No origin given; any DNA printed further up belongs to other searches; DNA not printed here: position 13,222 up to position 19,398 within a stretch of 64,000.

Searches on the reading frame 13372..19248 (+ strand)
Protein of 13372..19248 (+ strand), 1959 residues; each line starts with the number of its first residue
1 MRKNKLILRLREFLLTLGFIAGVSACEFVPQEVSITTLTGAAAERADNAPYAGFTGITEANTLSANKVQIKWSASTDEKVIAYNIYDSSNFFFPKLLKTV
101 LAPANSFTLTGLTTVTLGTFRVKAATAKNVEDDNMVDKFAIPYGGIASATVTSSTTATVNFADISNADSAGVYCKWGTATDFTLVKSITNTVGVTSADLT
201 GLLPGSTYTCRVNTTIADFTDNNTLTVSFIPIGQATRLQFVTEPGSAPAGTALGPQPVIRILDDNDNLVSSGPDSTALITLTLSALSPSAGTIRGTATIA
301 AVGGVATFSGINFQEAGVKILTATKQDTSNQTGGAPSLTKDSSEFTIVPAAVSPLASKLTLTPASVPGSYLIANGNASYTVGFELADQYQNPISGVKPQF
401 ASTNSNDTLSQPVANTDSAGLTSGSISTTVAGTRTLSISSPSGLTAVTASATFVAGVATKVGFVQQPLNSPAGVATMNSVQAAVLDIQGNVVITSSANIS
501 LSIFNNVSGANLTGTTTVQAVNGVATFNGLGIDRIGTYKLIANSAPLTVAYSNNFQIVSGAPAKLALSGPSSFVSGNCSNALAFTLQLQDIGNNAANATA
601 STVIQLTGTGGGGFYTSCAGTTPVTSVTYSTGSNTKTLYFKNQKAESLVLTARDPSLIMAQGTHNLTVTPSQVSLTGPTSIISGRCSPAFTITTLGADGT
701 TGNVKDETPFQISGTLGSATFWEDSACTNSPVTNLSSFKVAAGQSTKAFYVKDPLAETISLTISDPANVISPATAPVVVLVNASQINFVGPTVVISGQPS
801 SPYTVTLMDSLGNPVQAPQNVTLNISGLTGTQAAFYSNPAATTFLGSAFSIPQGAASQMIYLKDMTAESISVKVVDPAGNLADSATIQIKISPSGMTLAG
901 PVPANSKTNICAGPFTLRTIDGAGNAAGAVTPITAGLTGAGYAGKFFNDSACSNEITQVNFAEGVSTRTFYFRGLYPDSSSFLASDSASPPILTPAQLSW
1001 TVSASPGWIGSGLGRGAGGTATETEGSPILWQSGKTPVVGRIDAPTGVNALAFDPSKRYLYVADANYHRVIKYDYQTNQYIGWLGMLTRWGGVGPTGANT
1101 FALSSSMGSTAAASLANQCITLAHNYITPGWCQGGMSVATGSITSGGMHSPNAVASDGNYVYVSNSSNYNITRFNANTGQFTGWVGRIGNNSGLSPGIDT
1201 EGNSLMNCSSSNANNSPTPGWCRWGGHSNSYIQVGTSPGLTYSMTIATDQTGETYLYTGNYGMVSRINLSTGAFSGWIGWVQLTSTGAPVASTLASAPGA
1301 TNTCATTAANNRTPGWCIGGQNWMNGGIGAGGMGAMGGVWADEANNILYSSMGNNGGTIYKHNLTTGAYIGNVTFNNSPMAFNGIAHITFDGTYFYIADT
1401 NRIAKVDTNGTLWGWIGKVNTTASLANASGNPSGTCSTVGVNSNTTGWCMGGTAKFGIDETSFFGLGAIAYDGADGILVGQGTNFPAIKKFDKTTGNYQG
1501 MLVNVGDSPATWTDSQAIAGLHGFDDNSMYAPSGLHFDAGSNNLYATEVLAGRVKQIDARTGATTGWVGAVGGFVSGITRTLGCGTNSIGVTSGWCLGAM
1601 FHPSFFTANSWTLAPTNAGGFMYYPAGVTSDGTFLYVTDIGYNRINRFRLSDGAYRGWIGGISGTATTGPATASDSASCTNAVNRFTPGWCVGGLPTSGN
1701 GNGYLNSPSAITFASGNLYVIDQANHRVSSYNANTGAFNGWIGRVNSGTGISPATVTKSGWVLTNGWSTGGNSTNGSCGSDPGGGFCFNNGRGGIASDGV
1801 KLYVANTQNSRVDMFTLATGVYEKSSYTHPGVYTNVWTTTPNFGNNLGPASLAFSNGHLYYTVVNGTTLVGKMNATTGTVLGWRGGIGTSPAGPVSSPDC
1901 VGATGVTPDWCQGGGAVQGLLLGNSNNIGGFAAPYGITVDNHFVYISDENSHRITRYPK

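Call 6: search_protein_families(library=pfam, proteins=[window:13372-19248:+], max_evalue=0.1)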
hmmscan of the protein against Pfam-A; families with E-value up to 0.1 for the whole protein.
window:13372-19248:+ (1959 aa): 7 families
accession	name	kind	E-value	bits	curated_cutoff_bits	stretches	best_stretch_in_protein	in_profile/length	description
PF01436.27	NHL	-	1.4e-09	37.9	20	0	1934-1957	4-28/28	NHL repeat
PF02369.22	Big_1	-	4.1e-09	36.9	34.9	1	372-454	12-93/93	Bacterial Ig-like domain (group 1)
PF00041.27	fn3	-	1.7e-07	31.8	25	2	62-128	10-72/84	Fibronectin type III domain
PF01731.26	Arylesterase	-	6.6e-06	26.7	21.3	0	1038-1077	49-85/86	Arylesterase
PF08450.18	SGL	-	0.00079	19.5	26.3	1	1042-1078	130-166/246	SMP-30/Gluconolactonase/LRE-like region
PF18565.7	Glyco_hydro2_C5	-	0.0087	16.4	32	0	478-505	18-45/103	Glycoside hydrolase family 2 C-terminal domain 5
PF10282.15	Lactonase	-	0.071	12.7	21.7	0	1154-1178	251-277/344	Lactonase, 7-bladed beta-propeller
